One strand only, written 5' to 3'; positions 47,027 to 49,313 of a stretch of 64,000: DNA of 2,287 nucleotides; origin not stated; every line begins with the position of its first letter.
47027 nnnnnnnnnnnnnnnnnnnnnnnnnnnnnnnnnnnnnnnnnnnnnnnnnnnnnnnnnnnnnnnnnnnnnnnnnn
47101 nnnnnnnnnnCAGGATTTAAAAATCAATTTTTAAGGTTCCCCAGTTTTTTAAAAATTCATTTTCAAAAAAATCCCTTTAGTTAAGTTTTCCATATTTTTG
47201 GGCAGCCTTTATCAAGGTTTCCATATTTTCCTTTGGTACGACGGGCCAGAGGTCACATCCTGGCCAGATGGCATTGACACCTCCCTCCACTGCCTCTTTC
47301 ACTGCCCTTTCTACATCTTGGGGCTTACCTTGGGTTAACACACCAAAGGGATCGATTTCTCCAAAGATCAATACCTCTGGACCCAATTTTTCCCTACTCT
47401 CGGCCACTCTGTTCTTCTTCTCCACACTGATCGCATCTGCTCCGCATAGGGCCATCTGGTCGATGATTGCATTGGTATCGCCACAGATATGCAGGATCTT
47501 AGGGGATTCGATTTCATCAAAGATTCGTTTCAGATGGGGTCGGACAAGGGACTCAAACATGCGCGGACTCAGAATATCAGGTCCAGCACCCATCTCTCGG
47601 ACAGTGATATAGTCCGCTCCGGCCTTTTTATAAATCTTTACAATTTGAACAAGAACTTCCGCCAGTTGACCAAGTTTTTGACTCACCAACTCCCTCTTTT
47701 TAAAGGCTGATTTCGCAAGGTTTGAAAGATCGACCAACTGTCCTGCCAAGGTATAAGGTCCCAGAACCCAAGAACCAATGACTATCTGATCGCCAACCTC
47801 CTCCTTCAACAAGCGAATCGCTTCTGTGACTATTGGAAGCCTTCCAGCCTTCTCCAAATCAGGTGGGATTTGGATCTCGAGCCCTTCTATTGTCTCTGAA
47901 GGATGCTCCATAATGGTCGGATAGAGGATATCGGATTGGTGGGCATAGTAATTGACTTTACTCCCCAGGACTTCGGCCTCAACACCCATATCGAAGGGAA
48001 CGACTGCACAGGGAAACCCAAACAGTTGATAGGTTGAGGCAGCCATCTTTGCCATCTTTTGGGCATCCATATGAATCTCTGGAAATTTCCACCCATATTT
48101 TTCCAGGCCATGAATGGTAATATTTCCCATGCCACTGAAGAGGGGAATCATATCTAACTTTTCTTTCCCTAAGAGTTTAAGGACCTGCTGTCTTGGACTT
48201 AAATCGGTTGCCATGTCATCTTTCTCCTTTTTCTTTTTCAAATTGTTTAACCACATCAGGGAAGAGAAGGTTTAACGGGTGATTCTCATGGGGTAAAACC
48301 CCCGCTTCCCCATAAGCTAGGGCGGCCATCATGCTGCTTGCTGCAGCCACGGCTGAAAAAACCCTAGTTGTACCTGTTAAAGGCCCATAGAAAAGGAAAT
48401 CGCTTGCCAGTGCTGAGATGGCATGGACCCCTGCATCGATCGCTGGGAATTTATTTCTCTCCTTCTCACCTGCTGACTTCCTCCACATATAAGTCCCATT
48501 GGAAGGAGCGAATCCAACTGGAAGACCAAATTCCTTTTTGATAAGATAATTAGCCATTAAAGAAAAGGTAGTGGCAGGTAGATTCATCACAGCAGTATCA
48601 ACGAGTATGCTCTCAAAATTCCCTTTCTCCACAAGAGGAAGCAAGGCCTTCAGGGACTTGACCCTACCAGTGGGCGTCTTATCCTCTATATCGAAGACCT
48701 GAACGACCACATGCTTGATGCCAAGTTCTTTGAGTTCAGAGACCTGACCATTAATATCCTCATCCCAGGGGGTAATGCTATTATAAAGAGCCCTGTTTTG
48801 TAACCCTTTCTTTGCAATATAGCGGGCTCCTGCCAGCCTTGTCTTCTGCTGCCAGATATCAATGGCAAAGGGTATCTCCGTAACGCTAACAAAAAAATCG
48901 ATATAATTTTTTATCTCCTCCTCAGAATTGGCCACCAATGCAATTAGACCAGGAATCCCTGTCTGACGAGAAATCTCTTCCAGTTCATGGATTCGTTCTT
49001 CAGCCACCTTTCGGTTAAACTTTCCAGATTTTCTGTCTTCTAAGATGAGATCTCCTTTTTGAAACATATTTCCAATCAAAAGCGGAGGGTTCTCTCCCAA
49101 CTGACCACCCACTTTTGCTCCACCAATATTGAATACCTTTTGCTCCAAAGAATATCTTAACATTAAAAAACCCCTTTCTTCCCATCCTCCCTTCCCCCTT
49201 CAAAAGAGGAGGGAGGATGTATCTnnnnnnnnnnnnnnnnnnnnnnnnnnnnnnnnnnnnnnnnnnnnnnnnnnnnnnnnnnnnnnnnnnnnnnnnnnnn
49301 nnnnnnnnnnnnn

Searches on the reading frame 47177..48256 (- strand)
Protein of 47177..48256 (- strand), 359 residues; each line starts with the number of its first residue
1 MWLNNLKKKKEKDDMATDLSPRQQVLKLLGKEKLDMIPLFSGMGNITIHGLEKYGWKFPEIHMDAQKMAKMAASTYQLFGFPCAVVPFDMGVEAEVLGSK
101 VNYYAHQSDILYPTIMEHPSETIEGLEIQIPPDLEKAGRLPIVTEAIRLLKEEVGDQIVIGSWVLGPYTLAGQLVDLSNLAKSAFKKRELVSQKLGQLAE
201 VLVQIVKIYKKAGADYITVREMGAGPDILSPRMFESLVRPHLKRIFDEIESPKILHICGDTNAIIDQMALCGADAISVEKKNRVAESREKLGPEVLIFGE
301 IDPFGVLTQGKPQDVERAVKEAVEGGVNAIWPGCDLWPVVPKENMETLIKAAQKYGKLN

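Call 7: search_protein_families(library=pfam, proteins=[window:47177-48256:-], max_evalue=0.00001)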
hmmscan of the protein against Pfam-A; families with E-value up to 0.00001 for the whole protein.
window:47177-48256:- (359 aa): 1 family
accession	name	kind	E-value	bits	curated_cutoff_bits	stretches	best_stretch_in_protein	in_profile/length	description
PF01208.23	URO-D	-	1.9e-65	221.6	23.9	1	21-355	2-346/346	Uroporphyrinogen decarboxylase (URO-D)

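Call 11: search_protein_families(library=ncbifam, proteins=[window:47177-48256:-], max_evalue=0.00001)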
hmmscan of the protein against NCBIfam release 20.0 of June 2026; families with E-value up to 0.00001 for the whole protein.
window:47177-48256:- (359 aa): 5 families
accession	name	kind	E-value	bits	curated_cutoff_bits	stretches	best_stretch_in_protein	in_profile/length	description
NF004889.0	PRK06252.1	subfamily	8.5e-80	268.3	244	1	18-356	3-337/340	methylcobalamin:coenzyme M methyltransferase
NF040654.1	MtaA_Meth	equivalog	1.7e-77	260.6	400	1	21-355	3-335/337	methylcobamide:CoM methyltransferase MtaA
TIGR01463.1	mtaA_cmuA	subfamily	1.6e-68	231.5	235.4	1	19-355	3-338/340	MtaA/CmuA family methyltransferase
NF041608.1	methylcob_mtaseMtbA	equivalog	1.1e-48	166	600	1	18-355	3-337/339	methylcobamide:CoM methyltransferase MtbA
TIGR01464.1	hemE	equivalog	3.1e-17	62.6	302.95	1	58-353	39-337/338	uroporphyrinogen decarboxylase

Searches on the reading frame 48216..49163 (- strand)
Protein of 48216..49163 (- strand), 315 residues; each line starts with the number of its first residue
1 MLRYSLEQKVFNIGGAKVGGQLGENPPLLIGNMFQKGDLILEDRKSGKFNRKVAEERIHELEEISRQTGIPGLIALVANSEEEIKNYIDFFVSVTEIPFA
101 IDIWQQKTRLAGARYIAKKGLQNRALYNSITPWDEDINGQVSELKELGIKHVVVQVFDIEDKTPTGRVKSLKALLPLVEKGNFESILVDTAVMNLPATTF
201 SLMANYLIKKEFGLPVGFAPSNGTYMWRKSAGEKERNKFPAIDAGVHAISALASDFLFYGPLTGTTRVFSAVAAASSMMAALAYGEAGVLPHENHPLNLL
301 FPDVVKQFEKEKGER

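Call 7: search_protein_families(library=pfam, proteins=[window:48216-49163:-], max_evalue=0.00001)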
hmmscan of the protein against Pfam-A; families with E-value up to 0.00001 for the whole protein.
window:48216-49163:- (315 aa): 1 family
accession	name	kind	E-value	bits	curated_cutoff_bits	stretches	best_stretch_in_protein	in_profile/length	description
PF02007.24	MtrH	-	8.9e-55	186.4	22.8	1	7-283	2-291/299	Tetrahydromethanopterin S-methyltransferase MtrH subunit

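Call 11: search_protein_families(library=ncbifam, proteins=[window:48216-49163:-], max_evalue=0.00001)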
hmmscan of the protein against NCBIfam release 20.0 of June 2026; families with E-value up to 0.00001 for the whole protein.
window:48216-49163:- (315 aa): 3 families
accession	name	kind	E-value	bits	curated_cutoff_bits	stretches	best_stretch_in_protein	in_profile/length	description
NF002142.0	PRK00979.1-1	subfamily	1.5e-94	316.5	287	1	4-307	2-305/306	tetrahydromethanopterin S-methyltransferase subunit H family protein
TIGR01114.1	mtrH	equivalog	2.1e-50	171.7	271.4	1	1-300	1-313/314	tetrahydromethanopterin S-methyltransferase subunit H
NF047990.1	Co_MTase_MtgA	equivalog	2e-48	165.5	550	1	1-297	1-302/306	[methyl-Co(III) glycine betaine-specific corrinoid protein]--tetrahydrofolate methyltransferase MtgA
